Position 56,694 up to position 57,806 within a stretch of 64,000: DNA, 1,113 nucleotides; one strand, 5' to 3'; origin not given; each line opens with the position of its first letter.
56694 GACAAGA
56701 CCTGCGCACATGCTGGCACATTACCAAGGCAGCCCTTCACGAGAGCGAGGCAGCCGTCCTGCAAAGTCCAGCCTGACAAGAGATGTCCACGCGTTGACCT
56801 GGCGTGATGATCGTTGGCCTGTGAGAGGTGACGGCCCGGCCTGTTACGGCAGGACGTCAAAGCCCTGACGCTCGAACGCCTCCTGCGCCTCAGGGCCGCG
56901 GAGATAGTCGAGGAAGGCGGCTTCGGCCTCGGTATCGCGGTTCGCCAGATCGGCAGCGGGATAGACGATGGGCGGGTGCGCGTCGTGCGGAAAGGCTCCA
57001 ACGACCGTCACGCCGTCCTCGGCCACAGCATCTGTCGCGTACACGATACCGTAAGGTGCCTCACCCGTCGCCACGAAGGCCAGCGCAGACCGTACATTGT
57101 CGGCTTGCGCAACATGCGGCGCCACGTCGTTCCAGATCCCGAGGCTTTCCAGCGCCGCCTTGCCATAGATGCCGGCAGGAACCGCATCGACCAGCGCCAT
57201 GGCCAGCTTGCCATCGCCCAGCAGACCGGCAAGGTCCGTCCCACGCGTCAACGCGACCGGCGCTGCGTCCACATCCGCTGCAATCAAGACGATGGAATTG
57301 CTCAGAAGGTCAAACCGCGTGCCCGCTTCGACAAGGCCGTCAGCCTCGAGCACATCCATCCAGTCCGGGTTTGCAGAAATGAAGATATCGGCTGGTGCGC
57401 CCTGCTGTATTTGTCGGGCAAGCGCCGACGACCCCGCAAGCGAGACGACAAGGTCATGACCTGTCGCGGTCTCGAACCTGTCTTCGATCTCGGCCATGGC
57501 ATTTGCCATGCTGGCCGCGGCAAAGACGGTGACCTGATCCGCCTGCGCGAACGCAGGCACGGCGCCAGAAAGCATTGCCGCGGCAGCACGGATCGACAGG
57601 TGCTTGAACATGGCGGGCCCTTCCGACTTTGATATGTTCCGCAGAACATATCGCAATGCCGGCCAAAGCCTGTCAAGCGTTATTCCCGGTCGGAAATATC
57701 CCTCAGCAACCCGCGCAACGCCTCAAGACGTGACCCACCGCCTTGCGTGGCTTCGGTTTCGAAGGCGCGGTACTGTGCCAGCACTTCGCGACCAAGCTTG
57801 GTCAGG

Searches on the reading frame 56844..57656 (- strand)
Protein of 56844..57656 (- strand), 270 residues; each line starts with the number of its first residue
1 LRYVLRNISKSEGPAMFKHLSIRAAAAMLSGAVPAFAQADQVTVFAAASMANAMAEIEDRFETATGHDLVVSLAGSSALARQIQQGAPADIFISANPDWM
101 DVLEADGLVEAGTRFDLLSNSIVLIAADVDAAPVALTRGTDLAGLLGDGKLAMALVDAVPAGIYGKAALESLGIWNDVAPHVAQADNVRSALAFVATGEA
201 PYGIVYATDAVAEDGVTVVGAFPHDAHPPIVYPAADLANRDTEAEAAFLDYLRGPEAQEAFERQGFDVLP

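Call 32: search_protein_families(library=pfam, proteins=[window:56844-57656:-], max_evalue=0.001)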
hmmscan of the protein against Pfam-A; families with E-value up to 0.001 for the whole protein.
window:56844-57656:- (270 aa): 2 families
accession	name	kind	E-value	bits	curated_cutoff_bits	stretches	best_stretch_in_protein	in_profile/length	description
PF13531.11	SBP_bac_11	-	4.3e-55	187.4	25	1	42-266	1-226/227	Bacterial extracellular solute-binding protein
PF01547.30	SBP_bac_1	-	8.2e-17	62.6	26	1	50-259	7-307/307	Bacterial extracellular solute-binding protein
